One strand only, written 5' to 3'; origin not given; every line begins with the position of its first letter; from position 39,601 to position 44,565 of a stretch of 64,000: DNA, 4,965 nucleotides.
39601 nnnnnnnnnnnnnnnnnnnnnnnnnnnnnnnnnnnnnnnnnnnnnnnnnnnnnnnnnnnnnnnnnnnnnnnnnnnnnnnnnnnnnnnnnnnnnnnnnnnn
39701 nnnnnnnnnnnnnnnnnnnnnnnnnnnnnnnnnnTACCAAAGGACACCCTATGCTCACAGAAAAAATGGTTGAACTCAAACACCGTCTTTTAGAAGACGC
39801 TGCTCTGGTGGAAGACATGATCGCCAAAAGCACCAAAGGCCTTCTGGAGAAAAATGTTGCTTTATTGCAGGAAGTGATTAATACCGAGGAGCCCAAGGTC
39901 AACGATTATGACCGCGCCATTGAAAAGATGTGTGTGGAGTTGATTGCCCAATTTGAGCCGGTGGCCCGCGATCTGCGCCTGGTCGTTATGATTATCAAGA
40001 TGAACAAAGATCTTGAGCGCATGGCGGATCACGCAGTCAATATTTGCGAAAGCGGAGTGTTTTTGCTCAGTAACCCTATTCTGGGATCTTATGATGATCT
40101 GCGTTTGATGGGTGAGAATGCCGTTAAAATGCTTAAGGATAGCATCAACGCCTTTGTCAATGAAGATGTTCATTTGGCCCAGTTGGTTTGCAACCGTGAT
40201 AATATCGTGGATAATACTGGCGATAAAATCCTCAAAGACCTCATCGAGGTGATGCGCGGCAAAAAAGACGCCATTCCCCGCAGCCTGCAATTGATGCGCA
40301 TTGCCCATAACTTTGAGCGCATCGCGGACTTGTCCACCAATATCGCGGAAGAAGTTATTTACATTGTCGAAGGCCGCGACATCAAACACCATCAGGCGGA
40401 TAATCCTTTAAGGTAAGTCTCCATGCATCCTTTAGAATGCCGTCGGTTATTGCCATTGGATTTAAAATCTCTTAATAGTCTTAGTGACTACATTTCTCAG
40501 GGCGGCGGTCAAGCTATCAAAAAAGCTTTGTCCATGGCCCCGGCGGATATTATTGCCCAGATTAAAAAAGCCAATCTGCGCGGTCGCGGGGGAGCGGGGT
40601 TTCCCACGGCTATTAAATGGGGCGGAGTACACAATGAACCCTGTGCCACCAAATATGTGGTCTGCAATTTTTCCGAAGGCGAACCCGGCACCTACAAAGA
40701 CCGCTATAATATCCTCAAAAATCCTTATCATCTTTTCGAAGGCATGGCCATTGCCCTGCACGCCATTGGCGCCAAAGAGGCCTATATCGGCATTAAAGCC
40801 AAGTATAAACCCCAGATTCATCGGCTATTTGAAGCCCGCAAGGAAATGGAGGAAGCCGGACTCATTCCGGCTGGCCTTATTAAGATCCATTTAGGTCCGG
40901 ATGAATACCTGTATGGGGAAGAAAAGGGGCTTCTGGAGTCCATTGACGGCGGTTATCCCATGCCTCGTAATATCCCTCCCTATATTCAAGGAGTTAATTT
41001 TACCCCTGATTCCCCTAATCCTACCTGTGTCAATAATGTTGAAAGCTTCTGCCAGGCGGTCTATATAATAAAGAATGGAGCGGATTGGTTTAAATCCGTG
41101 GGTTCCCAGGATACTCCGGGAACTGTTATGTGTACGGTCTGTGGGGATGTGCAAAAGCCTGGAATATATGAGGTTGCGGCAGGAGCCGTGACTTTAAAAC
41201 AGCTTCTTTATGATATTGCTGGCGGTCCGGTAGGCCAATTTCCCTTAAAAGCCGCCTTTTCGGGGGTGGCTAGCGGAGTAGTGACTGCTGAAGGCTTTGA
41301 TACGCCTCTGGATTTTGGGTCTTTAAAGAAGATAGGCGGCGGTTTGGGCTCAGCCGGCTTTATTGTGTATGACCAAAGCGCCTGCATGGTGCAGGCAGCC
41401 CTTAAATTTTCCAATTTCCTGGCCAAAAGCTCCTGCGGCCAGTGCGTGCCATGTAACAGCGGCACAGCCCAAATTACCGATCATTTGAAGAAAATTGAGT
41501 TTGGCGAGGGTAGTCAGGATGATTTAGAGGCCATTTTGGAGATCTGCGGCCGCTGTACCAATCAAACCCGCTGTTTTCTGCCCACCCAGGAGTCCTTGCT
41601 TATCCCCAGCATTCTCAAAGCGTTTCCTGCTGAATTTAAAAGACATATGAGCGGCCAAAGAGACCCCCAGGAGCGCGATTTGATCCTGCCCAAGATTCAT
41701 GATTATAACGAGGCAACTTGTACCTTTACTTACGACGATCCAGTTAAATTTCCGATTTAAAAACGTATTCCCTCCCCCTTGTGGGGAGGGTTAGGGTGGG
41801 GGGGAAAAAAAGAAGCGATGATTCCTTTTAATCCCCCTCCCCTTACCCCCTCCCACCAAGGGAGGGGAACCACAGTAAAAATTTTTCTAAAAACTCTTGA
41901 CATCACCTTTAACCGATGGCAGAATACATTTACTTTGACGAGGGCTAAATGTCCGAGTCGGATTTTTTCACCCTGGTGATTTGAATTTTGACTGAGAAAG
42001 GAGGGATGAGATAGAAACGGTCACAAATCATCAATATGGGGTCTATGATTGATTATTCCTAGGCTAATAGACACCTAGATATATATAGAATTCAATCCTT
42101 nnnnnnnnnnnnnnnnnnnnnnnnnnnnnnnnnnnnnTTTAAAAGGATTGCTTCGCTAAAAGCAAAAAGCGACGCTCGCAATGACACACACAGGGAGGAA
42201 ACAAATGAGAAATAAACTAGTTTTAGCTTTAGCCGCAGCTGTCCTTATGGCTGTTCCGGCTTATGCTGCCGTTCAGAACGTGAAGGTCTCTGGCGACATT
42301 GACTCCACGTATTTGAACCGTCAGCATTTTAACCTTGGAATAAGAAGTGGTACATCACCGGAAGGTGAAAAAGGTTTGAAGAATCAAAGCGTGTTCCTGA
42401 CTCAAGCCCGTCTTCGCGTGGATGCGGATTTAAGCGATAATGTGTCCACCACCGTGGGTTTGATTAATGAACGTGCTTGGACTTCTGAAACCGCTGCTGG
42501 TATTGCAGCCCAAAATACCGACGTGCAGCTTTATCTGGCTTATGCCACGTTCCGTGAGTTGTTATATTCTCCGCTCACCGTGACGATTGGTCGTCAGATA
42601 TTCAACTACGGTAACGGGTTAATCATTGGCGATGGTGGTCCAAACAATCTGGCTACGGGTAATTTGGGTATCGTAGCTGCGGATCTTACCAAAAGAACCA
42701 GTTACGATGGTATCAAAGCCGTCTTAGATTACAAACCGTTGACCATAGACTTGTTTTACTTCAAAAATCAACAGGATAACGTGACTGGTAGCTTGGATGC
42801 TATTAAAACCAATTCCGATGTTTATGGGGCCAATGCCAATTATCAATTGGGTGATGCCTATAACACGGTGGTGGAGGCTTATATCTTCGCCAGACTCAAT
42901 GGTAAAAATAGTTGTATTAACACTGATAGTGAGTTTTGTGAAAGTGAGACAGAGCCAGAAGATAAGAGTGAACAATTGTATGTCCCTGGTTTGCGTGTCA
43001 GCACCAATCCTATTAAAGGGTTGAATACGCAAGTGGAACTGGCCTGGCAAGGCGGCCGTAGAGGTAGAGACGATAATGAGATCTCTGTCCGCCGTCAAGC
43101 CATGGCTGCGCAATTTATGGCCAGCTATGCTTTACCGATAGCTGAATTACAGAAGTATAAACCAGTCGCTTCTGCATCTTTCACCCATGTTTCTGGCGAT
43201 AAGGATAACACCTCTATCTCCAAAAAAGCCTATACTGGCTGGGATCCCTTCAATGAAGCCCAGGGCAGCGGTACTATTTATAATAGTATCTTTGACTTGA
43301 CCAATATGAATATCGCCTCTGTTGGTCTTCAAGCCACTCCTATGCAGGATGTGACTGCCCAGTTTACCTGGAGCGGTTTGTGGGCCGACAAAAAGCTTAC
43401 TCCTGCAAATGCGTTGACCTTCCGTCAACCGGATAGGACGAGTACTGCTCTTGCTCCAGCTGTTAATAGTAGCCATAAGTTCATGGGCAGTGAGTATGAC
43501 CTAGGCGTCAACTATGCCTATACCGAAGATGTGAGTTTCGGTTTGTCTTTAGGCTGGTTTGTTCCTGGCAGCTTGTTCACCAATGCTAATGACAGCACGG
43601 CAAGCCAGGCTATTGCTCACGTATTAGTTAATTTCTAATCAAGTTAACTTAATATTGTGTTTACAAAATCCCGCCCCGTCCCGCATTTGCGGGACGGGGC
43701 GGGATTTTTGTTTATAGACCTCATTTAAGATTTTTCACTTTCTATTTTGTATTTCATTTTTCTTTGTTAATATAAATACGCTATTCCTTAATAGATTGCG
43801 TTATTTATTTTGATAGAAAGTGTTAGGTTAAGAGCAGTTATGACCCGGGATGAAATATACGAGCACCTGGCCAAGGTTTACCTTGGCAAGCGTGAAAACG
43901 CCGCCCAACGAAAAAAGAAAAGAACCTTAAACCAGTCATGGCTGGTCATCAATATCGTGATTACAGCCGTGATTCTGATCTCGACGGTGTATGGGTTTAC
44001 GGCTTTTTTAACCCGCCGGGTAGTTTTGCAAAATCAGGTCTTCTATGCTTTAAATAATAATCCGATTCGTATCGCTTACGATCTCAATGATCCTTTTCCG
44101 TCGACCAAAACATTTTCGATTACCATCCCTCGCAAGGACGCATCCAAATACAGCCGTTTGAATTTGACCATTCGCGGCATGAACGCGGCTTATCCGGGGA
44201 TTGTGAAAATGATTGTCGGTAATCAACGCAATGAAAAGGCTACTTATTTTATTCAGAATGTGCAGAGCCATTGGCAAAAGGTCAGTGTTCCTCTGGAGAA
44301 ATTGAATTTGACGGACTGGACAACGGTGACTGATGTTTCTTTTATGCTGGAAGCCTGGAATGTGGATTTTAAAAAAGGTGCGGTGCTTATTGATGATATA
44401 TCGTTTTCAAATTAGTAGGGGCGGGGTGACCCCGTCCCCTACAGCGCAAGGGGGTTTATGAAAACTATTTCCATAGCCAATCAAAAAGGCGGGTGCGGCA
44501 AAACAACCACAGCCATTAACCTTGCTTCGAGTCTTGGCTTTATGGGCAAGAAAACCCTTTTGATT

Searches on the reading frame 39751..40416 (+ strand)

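Call 7: search_protein_families(library=pfam, proteins=[window:39751-40416:+], max_evalue=0.001)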
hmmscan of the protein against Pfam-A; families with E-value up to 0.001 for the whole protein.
window:39751-40416:+ (221 aa): 1 family
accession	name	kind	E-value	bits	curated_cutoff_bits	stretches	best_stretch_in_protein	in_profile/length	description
PF01895.24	PhoU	-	2.1e-41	140.6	23.5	2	117-202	1-89/89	PhoU domain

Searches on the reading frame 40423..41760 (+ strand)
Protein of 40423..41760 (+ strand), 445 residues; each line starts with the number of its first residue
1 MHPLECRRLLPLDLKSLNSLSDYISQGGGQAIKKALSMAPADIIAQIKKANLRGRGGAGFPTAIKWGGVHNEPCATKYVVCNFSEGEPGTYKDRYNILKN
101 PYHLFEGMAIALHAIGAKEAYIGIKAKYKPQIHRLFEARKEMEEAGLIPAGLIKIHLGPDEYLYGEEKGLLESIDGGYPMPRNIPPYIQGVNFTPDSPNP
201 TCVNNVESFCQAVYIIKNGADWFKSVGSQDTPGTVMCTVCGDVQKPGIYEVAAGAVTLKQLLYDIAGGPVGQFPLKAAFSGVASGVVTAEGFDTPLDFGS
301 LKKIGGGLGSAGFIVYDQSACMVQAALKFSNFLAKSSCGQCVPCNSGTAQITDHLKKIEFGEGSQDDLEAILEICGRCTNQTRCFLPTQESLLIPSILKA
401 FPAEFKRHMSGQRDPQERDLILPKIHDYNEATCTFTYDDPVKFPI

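Call 6: search_protein_families(library=pfam, proteins=[window:40423-41760:+], max_evalue=0.001)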
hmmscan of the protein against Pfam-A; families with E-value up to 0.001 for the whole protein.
window:40423-41760:+ (445 aa): 2 families
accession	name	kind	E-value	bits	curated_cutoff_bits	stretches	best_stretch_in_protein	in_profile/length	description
PF01512.22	Complex1_51K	-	1.3e-37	129.4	31.2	1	47-211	1-147/150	Nuo51 FMN-binding domain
PF10589.14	NADH_4Fe-4S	-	1.5e-19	70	23.5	1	325-408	2-85/85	NADH-ubiquinone oxidoreductase-F iron-sulfur binding region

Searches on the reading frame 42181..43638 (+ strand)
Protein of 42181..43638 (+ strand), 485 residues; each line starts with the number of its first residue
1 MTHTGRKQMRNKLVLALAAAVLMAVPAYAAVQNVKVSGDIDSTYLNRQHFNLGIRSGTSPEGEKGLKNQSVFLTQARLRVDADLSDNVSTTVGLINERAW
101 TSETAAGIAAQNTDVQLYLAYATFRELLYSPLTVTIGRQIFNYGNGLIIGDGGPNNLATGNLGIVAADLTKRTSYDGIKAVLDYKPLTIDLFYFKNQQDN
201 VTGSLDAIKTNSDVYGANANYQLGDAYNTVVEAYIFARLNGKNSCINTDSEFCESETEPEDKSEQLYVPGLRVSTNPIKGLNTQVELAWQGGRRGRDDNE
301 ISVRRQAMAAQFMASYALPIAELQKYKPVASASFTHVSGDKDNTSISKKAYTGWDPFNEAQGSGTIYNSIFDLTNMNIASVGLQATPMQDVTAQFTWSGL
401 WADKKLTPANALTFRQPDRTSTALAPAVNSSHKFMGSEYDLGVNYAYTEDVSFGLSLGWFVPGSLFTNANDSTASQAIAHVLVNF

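Call 6: search_protein_families(library=pfam, proteins=[window:42181-43638:+], max_evalue=0.001)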
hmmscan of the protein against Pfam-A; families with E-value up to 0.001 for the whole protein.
window:42181-43638:+ (485 aa): 1 family
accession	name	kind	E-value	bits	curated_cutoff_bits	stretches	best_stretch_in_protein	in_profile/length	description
PF13372.12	Alginate_exp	-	9.3e-16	58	25.2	1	69-478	29-393/395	Alginate export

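Call 74: search_protein_families(library=ncbifam, proteins=[window:42181-43638:+], max_evalue=0.01)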
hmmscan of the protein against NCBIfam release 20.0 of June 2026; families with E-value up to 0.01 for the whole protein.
window:42181-43638:+ (485 aa): 1 family
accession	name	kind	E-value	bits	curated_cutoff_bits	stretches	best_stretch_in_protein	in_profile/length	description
NF033939.0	DESULF_POR1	subfamily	4e-05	22.5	250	1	9-143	1-128/454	outer membrane homotrimeric porin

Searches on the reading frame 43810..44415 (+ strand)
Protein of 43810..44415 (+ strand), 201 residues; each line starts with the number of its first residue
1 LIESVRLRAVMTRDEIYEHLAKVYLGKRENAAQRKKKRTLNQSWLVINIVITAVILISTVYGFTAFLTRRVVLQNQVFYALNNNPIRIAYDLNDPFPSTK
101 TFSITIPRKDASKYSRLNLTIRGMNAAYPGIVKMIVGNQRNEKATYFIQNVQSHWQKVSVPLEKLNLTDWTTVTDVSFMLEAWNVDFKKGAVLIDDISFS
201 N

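Call 6: search_protein_families(library=pfam, proteins=[window:43810-44415:+], max_evalue=0.001)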
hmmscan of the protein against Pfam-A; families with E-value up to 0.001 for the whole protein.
window:43810-44415:+ (201 aa): 0 families

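Call 27: search_protein_families(library=pfam, proteins=[window:43810-44415:+], max_evalue=5)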
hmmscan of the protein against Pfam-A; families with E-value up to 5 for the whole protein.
window:43810-44415:+ (201 aa): 3 families
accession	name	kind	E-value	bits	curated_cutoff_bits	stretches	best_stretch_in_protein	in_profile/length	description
PF08547.18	CIA30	-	0.0083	16.6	24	1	107-177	61-130/157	Complex I intermediate-associated protein 30 (CIA30)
PF00629.30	MAM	-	0.093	13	26.4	1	130-200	87-153/158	MAM domain, meprin/A5/mu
PF06128.16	Shigella_OspC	-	0.1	12.7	25.6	1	110-189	163-240/292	Shigella flexneri OspC protein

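Call 32: find_homologous_proteins(query=window:43810-44415:+, max_evalue=0.001)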
Query window:43810-44415:+ (201 aa): 270 proteins with E <= 0.001 among 345 candidates; the best 120 are listed.
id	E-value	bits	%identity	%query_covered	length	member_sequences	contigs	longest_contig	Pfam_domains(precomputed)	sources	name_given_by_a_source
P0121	9.3e-111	386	91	95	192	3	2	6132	-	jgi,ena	-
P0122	2.0e-110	385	92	95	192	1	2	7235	-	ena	-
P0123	2.5e-104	365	86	95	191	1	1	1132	-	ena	-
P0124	1.2e-103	363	82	95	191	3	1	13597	-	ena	-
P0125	2.3e-102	359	81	95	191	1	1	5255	-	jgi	jgi:hypothetical protein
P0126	2.4e-102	359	83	95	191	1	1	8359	-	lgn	-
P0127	3.1e-102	358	83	95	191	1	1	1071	-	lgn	-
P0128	5.5e-102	358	83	95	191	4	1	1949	-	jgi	jgi:hypothetical protein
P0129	6.9e-102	357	84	95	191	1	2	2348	-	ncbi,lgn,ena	-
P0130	3.0e-101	355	82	95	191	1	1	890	-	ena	-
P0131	4.0e-101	355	82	95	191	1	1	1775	-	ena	-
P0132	6.1e-101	354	82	95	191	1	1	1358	-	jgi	jgi:hypothetical protein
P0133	6.9e-101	354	82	95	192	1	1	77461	-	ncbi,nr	ncbi:MAG: CIA30 family protein [Candidatus Omnitrophica bacterium]|nr:CIA30 family protein [Candidat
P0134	9.5e-101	354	82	95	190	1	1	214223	-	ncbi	-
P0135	9.9e-101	354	78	95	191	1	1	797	-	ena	-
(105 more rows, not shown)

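Call 48: predict_structure(alignment_id=A3)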
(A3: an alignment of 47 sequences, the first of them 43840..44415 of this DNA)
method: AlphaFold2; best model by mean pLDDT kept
length: 191 residues; sequences in the alignment: 47
mean_pLDDT: 76.5   pTM: 0.57
mean pLDDT of the five models: 76.5, 75.7, 74.2, 71.6, 66.6
residues with pLDDT >= 90: 41; 70-90: 94; 50-70: 44; < 50: 12
segments of 3 or more residues with pLDDT < 50: 20-29
pLDDT, mean of each block of 10 residues (from residue 1): 69 57 48 75 84 69 61 77 64 81 91 78 90 91 90 90 89 61 88 85
secondary structure, 60 per line:
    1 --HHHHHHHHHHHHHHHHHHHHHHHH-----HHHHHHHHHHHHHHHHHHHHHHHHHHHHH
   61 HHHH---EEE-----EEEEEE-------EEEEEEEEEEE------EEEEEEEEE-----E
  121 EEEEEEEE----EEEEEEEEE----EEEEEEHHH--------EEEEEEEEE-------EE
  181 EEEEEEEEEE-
elements in order: H3-26 H32-64 E68-70 E76-81 E89-99 E106-114 E120-128 E133-141 E146-151 E163-171 E179-190

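Call 52: fold_search(model_id=the predicted structure, library=pdb)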
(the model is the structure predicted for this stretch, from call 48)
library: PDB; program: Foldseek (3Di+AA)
matches with E <= 10: 1599; with E <= 0.001: 64
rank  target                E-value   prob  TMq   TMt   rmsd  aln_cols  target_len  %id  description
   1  6r3m_A                7.0e-08  1.00  0.44  0.48  10.1       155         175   15  Family 11 Carbohydrate-Binding Module from Clostridium thermocellum in complex with beta-1,3-1,4-mixed-linked tetrasac (released 2020-02-05)
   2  6r31_A                1.2e-07  1.00  0.43  0.48  10.2       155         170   14  Family 11 Carbohydrate-Binding Module from Clostridium thermocellum in complex with beta-1,3-1,4-mixed-linked tetrasac (released 2020-02-05)
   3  7t7y                  7.8e-06  1.00  0.40  0.49  10.2       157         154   10  The crystal structure of family 8 carbohydrate-binding module from Dictyostelium discoideum complexed with iodine atoms (released 2022-04-20)
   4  1wky                  8.3e-06  1.00  0.47  0.21   6.7       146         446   12  Crystal structure of alkaline mannanase from Bacillus sp. strain JAMB-602: catalytic domain and its Carbohydrate Binding (released 2005-06-15)
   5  1wzx_A                3.4e-05  1.00  0.46  0.49   3.7       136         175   20  Crystal Structure of Family 30 Carbohydrate Binding Module. (released 2005-03-22)
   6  1k42_MODEL_1_A        4.2e-05  1.00  0.36  0.40  10.7       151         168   18  The Solution Structure of the CBM4-2 Carbohydrate Binding Module from a Thermostable Rhodothermus marinus Xyla (released 2002-05-29)
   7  1wmx_B                5.0e-05  1.00  0.40  0.39   3.9       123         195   20  Crystal Structure of Family 30 Carbohydrate Binding Module (released 2004-08-03)
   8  2c24_B                6.2e-05  1.00  0.40  0.44   3.6       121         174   21  FAMILY 30 CARBOHYDRATE-BINDING MODULE OF CELLULOSOMAL CELLULASE CEL9D- CEL44B OF CLOSTRIDIUM THERMOCELLUM (released 2005-11-22)
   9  1wmx_A                8.3e-05  1.00  0.41  0.45   3.6       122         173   20  Crystal Structure of Family 30 Carbohydrate Binding Module (released 2004-08-03)
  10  4bq5_A                8.7e-05  1.00  0.45  0.13   7.6       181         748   13  Structural analysis of an exo-beta-agarase (released 2013-08-14)
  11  4bq3_B                8.7e-05  1.00  0.45  0.13   6.8       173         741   13  Structural analysis of an exo-beta-agarase (released 2013-08-14)
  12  1uww_A                8.7e-05  1.00  0.41  0.42   5.1       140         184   15  X-ray crystal structure of a non-crystalline cellulose specific carbohydrate-binding module: CBM28. (released 2004-05-13)
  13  2c24_A                9.2e-05  1.00  0.40  0.44   3.6       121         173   21  FAMILY 30 CARBOHYDRATE-BINDING MODULE OF CELLULOSOMAL CELLULASE CEL9D- CEL44B OF CLOSTRIDIUM THERMOCELLUM (released 2005-11-22)
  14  4bq3_D                1.0e-04  1.00  0.45  0.13   7.1       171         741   15  Structural analysis of an exo-beta-agarase (released 2013-08-14)
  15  2y6k_A                1.0e-04  1.00  0.36  0.40  10.6       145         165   16  Xylotetraose bound to X-2 engineered mutated CBM4-2 Carbohydrate Binding Module from a Thermostable Rhodothermus marin (released 2012-03-07)
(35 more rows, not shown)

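Call 74: search_protein_families(library=ncbifam, proteins=[window:43840-44415:+], max_evalue=0.01)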
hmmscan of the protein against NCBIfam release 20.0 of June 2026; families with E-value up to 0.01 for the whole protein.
window:43840-44415:+ (191 aa): 1 family
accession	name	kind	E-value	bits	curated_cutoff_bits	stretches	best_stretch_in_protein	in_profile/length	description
TIGR01459.1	HAD-SF-IIA-hyp4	hypoth_equivalog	0.00039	19.9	103.75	1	115-160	23-69/242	TIGR01459 family HAD-type hydrolase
